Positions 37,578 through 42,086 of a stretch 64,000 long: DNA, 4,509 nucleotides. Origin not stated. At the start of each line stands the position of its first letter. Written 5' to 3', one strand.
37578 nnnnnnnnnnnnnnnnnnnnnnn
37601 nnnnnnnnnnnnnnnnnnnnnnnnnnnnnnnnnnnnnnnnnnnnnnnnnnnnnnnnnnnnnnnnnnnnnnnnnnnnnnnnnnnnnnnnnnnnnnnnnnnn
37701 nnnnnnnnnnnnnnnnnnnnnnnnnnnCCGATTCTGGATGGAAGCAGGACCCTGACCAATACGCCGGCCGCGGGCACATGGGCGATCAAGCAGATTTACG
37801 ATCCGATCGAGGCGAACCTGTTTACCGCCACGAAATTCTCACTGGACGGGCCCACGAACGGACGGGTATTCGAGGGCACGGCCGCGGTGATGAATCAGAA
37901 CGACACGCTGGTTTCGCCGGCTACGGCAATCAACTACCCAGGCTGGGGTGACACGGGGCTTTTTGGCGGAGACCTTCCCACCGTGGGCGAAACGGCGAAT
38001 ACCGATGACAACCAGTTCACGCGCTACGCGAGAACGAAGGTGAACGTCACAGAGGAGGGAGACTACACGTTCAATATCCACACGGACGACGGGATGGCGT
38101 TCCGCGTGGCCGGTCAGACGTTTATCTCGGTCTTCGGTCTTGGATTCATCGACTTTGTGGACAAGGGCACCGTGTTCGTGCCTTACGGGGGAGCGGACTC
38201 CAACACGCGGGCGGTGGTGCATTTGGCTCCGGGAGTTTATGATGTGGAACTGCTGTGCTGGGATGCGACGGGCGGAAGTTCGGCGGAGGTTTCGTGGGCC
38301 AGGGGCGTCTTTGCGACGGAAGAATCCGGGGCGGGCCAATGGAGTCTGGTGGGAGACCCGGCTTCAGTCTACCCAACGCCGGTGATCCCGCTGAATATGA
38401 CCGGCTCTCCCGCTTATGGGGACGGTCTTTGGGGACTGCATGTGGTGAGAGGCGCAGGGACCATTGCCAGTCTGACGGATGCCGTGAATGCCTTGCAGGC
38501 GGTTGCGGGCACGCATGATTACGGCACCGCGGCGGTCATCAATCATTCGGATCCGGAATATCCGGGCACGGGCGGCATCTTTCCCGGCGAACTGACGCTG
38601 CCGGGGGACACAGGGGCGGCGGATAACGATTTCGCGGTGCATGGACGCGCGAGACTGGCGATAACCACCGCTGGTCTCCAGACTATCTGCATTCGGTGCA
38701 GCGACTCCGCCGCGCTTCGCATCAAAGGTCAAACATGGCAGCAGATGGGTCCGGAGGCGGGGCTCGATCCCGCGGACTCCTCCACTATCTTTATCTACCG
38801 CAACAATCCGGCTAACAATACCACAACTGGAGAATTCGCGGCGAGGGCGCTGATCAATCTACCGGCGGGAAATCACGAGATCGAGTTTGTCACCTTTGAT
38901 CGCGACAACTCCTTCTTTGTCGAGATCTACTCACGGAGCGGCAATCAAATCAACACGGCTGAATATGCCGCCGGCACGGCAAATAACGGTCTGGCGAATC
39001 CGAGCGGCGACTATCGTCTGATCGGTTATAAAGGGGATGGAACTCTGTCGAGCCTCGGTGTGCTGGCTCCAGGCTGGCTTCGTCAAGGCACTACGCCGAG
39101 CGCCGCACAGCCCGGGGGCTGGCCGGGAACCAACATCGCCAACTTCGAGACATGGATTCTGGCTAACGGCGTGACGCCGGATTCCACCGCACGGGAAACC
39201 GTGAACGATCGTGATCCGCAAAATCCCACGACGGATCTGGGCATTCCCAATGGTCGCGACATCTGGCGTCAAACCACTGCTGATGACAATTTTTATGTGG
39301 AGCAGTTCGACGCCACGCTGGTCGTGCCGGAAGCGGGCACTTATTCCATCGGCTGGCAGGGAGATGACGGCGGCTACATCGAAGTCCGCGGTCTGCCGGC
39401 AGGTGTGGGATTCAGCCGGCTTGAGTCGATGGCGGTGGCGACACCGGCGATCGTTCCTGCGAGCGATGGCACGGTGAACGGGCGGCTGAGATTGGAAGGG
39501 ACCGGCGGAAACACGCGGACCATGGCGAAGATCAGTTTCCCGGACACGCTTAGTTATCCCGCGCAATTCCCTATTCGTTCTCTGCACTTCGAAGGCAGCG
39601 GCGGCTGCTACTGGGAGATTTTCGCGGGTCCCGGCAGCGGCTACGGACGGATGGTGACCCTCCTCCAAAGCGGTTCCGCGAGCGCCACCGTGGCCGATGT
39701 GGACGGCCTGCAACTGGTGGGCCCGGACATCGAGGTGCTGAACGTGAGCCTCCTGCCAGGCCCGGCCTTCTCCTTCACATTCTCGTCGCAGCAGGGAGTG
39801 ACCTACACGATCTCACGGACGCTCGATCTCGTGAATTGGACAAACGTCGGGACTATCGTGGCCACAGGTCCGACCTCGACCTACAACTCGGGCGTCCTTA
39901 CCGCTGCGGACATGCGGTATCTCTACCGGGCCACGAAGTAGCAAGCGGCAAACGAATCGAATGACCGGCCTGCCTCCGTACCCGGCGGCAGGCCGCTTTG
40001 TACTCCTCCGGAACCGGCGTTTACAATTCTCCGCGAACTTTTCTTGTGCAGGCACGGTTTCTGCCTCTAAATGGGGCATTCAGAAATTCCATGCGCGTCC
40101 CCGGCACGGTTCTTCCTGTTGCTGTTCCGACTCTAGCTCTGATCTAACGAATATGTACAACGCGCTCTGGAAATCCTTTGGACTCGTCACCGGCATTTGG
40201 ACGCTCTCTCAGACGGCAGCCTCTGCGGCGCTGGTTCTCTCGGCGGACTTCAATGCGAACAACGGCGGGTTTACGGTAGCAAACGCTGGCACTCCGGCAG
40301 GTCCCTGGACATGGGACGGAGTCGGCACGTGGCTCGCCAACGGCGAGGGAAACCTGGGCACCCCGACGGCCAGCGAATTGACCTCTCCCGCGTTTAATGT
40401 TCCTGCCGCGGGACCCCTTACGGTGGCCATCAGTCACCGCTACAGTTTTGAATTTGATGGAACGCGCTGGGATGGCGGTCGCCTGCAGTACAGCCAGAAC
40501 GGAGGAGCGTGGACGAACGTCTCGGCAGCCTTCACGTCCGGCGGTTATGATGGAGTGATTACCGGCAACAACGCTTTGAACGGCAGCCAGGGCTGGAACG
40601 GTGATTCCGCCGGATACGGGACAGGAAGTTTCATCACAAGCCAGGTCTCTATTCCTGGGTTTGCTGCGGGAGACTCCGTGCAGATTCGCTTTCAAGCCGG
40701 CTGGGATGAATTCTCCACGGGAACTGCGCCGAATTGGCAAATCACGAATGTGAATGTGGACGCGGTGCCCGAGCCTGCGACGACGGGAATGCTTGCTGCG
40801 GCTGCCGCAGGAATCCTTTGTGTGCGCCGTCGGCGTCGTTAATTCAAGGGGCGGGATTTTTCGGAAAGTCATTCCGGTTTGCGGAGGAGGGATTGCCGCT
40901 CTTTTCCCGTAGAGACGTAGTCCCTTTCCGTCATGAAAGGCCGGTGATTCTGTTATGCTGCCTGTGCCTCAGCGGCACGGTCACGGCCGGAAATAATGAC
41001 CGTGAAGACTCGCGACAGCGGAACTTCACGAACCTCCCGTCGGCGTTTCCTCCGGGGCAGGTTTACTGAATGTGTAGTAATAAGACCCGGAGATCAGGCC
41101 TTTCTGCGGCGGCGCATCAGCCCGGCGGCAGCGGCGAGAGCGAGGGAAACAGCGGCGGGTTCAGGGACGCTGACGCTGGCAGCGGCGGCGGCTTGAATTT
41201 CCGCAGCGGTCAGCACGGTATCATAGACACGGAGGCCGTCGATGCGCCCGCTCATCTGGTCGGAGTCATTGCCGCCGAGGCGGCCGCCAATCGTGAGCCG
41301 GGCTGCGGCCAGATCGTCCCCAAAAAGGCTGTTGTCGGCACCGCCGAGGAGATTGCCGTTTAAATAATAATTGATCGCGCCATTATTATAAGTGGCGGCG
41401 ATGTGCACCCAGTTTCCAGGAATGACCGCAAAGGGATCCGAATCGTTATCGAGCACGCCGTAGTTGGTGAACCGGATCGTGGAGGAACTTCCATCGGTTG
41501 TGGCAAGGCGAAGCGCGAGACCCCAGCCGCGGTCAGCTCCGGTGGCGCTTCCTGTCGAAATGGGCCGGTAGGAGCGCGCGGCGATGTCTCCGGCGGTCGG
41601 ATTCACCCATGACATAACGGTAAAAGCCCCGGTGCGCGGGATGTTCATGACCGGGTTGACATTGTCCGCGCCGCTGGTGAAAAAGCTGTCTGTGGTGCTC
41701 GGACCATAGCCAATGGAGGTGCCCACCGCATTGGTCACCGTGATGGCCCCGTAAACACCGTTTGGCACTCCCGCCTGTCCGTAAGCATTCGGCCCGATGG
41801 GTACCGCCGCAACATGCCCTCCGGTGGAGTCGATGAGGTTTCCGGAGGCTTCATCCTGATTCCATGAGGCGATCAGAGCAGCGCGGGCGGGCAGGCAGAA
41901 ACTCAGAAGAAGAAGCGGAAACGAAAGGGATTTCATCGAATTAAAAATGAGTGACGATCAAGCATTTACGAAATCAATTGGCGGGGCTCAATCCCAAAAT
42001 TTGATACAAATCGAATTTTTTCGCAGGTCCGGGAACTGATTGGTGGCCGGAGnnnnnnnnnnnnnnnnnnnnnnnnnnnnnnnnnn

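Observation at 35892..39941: Bacterial protein with three animal-style C-type lectin modules (EPN...E...WND) fused to PA14-like modules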

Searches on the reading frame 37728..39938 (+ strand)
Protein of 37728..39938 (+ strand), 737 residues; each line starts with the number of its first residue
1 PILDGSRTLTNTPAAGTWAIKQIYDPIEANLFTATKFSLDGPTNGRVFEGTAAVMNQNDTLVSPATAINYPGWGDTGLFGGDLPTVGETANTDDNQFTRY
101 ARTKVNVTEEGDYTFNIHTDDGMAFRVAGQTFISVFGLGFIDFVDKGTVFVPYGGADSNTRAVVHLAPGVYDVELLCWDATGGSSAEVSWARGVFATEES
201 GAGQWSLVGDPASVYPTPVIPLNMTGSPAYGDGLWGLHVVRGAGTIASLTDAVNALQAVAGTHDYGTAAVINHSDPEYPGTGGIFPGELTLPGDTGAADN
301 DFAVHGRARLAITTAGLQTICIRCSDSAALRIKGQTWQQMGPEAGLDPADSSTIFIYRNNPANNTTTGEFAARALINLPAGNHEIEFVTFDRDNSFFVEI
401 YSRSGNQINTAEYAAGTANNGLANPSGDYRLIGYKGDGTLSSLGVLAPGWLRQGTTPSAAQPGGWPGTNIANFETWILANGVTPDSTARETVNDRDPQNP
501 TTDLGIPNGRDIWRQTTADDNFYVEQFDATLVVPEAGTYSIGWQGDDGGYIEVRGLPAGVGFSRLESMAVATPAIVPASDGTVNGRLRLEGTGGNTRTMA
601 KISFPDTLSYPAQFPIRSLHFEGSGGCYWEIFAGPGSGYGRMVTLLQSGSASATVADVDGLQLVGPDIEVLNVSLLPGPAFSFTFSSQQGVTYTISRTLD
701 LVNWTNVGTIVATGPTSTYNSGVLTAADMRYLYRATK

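Call 39: predict_structure(alignment_id=A3)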
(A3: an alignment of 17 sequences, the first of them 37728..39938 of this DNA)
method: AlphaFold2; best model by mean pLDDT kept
length: 737 residues; sequences in the alignment: 17
mean_pLDDT: 82.3   pTM: 0.79
mean pLDDT of the five models: 82.3, 82.2, 80.7, 80.2, 78.7
residues with pLDDT >= 90: 271; 70-90: 341; 50-70: 97; < 50: 28
segments of 3 or more residues with pLDDT < 50: 65-72, 414-423, 500-509
pLDDT, mean of each block of 10 residues (from residue 1): 61 88 70 60 74 88 50 67 82 74 94 93 88 92 88 76 96 86 81 92 92 92 88 92 86 91 93 85 82 72 93 89 89 92 86 82 59 89 92 85 83 41 56 82 89 86 86 86 83 67 44 63 91 91 88 95 87 90 94 81 93 95 79 76 80 71 81 84 85 90 89 89 80 87
secondary structure, 60 per line:
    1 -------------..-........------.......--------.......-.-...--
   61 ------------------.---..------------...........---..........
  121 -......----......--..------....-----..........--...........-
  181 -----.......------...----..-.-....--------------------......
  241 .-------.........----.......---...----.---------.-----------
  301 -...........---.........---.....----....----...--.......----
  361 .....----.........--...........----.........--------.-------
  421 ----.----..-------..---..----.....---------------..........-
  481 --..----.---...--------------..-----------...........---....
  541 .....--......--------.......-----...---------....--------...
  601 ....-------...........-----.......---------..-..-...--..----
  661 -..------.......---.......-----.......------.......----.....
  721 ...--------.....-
elements in order (helices of 4 or more, strands of 3 or more residues): E17-24 H31-37 E46-52 E56-58 E97-107 E111-120 E122-127 E132-137 E148-151 E157-166 E169-179 E186-192 H211-214 E235-241 H249-257 E262-268 E272-274 E302-312 E316-324 E328-332 E337-340 E345-347 E350-356 H361-365 E370-378 E381-391 E396-404 E450-454 H470-479 E493-495 E523-533 E537-545 E548-553 E562-568 E574-576 E586-589 E598-604 E612-622 E628-634 E670-676 E680-686 E692-698 E705-711 E716-723 E732-736
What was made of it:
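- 39720..39938 (+): C-terminal ~73-aa all-beta domain ending ...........; no known family. Seven predicted strands (call 39).
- On PA14 domain (PF07691): AF2 pLDDT 82.3 and pTM 0.79 (call 39).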

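Call 41: fold_search(model_id=the predicted structure, library=pdb)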
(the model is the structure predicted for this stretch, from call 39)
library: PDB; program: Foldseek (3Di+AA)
matches with E <= 10: 1342; with E <= 0.001: 22
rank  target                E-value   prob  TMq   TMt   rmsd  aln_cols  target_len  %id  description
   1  6qe7_C                3.5e-09  1.00  0.16  0.38  19.6       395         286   13  anti-sigma factor domain-containing protein (released 2019-06-12)
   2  6qdi                  1.1e-08  1.00  0.16  0.37  19.7       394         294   13  anti-sigma factor domain-containing protein from Clostridium clariflavum (released 2019-06-12)
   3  6qe7_A                1.5e-08  1.00  0.16  0.38  19.5       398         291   12  anti-sigma factor domain-containing protein (released 2019-06-12)
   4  6qe7_B                3.4e-08  1.00  0.15  0.37  20.3       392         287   12  anti-sigma factor domain-containing protein (released 2019-06-12)
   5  5x7o_A                1.4e-04  0.87  0.12  0.08  22.1       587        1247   12  Crystal structure of Paenibacillus sp. 598K alpha-1,6-glucosyltransferase (released 2017-07-26)
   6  5a3l_A                2.6e-04  1.00  0.16  0.51   8.6       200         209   16  Structure of Cea1A in complex with N-Acetylglucosamine (released 2016-06-29)
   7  7u1h_B                3.4e-04  0.16  0.06  0.10  26.7       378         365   10  Crystal structure of Lens culinaris vicilin (released 2022-03-09)
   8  3ksc_A                3.6e-04  0.38  0.08  0.15  26.1       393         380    9  Crystal structure of pea prolegumin, an 11S seed globulin from Pisum sativum L. (released 2010-04-21)
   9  7u1j_C                4.4e-04  0.33  0.08  0.14  25.9       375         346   10  Crystal structure of Pisum sativum convicilin (released 2022-03-30)
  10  7u1j_B                4.9e-04  0.41  0.08  0.15  18.6       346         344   11  Crystal structure of Pisum sativum convicilin (released 2022-03-30)
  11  3ehk_A                4.9e-04  0.25  0.08  0.13  25.9       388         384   10  Crystal structure of Pru du amandin, an allergenic protein from prunus dulcis (released 2009-09-15)
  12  4fag                  5.4e-04  0.69  0.09  0.17  19.8       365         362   12  Crystal Structure of the Salicylate 1,2-dioxygenase from Pseudoaminobacter salicylatoxidans W104Y mutant in complex with (released 2012-09-26)
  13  1ipk_A                6.3e-04  0.25  0.07  0.12  26.4       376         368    9  CRYSTAL STRUCTURES OF RECOMBINANT AND NATIVE SOYBEAN BETA-CONGLYCININ BETA HOMOTRIMERS (released 2002-05-16)
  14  4cou_A                7.0e-04  1.00  0.15  0.41   8.9       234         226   13  Crystal Structure of Epithelial Adhesin 6 A domain (Epa6A) from Candida glabrata in complex with Lactose (released 2015-02-18)
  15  3smh_A                7.3e-04  0.51  0.10  0.17  19.8       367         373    7  Crystal structure of major peanut allergen Ara h 1 (released 2012-02-15)
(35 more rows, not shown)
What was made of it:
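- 37728..38387 (+): PA14-like module 1 (aa 613-832), HTDDG (D732-D733 invariant). It is part of the AF2 model (pLDDT 82.3, call 39) that matches tandem PA14 6qe7 and the yeast and Marinomonas PA14 lectins (call 41).
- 38388..39065 (+): PA14-like module 2 (aa 833-1058), no DD pair (CSDSA). It lies within the same AF2 model (calls 39, 41).
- On PA14 domain (PF07691): Foldseek probability 1.00 to 6qe7/6qdi (tandem PA14), Cea1A, Epa1/6/9, Flo1/5 and MpIBP PA14 (call 41).
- Closest known: PA14 lectin domains: clostridial RsgI tandem PA14. Same: Beta-sandwich fold match with probability 1.00 (call 41).
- The PA14 region model (pLDDT 82) matches the RsgI tandem PA14 (6qe7, E 3.5e-9) and the lectin PA14 domains Cea1A, Epa1/6/9, Flo1/5 and Marinomonas MpIBP, all with probability 1.00 (call 41). 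The best structural match of the PA14 pair is the biomass-sensing tandem PA14 of clostridial RsgI anti-sigma factors (6qe7/6qdi, call 41).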

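Call 55: search_solved_structures(query=A3, max_evalue=1, show_alignments=2)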
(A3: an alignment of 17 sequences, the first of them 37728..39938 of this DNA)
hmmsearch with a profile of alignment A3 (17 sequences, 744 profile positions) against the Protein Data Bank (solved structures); distinct sequences matched with E-value up to 1: 0.
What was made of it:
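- Closest known: PA14 lectin domains: clostridial RsgI tandem PA14. Different: There is no sequence-level PDB hit (call 55).
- The PA14 region has no sequence-level PDB match (call 55).
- Tried and rejected: Sequence profile of the PA14 region against PDB: no hits (call 55).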

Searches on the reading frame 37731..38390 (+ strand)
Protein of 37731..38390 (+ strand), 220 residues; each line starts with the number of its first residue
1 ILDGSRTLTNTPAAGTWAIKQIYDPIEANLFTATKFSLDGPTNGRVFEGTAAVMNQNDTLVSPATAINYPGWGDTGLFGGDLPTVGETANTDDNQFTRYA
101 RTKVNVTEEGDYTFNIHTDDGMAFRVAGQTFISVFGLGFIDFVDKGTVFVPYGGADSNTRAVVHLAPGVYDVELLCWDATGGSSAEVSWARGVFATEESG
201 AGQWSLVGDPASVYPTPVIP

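Call 6: search_protein_families(library=pfam, proteins=[window:37731-38390:+], max_evalue=10)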
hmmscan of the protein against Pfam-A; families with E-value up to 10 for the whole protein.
seq(220 aa): 2 families
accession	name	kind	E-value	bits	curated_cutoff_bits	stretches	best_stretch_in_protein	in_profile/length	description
PF07691.17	PA14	-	0.0033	17.7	24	1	93-132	43-82/147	PA14 domain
PF25397.1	DUF7887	-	0.78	9.9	24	1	127-141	6-20/63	Domain of unknown function (DUF7887)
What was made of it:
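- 37728..38387 (+): PA14 17.7 bits alone (call 6).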

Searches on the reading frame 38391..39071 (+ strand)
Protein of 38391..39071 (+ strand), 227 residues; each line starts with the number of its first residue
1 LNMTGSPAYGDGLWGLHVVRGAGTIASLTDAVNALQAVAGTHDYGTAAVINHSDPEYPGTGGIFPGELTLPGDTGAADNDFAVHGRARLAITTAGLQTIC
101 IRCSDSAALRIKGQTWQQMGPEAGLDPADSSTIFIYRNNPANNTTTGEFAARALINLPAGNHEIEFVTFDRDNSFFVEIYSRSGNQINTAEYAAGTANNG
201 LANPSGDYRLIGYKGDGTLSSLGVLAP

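Call 6: search_protein_families(library=pfam, proteins=[window:38391-39071:+], max_evalue=10)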
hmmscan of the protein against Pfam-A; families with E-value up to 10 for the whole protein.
seq(227 aa): 2 families
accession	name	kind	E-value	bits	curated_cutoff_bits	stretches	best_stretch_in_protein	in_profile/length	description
PF05518.16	Totivirus_coat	-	0.0014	17.3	25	1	28-74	281-332/759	Totivirus coat protein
PF06445.20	GyrI-like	-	0.18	12.5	26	1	117-170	35-90/155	GyrI-like small molecule binding domain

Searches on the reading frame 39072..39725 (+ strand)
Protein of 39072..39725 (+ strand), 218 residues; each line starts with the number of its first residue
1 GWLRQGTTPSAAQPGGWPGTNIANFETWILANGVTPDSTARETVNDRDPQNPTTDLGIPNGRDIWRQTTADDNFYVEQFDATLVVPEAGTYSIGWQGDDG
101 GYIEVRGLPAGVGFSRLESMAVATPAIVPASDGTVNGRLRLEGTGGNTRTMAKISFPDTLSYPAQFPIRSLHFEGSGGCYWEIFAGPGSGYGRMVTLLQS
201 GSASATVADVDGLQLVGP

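Call 6: search_protein_families(library=pfam, proteins=[window:39072-39725:+], max_evalue=10)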
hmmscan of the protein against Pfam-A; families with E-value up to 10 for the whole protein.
seq(218 aa): 1 family
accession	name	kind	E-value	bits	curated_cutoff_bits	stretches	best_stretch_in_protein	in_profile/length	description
PF07691.17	PA14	-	0.0014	18.9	24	1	50-102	22-73/147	PA14 domain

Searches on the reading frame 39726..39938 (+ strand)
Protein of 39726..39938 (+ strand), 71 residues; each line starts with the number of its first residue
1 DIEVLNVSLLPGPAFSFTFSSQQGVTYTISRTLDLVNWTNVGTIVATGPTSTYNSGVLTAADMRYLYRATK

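Call 6: search_protein_families(library=pfam, proteins=[window:39726-39938:+], max_evalue=10)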
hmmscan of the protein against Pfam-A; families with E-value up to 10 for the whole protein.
seq(71 aa): 1 family
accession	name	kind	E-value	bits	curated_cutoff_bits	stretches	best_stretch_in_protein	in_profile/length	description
PF04616.20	Glyco_hydro_43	-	0.058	13.2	32.2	1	16-65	23-74/288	Glycosyl hydrolases family 43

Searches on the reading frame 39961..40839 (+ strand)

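Call 13: search_protein_families(library=pfam, proteins=[window:39961-40839:+], max_evalue=0.01)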
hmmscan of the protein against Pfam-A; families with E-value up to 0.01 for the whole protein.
window:39961-40839:+ (293 aa): 1 family
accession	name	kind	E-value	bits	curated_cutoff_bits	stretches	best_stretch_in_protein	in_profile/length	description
PF07589.16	PEP-CTERM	-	3.3e-05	24.2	20.7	1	268-291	1-24/24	PEP-CTERM motif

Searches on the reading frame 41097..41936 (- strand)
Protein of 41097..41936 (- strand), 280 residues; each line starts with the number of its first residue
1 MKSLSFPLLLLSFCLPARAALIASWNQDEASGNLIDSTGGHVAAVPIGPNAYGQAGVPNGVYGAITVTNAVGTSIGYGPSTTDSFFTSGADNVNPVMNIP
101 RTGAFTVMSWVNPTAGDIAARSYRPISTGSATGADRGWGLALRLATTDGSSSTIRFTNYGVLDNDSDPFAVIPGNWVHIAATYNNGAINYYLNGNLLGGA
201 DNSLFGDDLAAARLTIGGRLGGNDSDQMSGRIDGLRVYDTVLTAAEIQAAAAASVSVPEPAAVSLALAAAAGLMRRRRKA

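Call 13: search_protein_families(library=pfam, proteins=[window:41097-41936:-], max_evalue=0.01)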
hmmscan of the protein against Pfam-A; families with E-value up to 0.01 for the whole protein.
window:41097-41936:- (280 aa): 2 families
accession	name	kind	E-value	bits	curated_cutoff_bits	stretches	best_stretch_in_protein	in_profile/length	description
PF13385.13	Laminin_G_3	-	3.8e-20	73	27.6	1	98-248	13-151/151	Concanavalin A-like lectin/glucanases superfamily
PF07589.16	PEP-CTERM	-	0.0012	19.3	20.7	1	256-278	1-24/24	PEP-CTERM motif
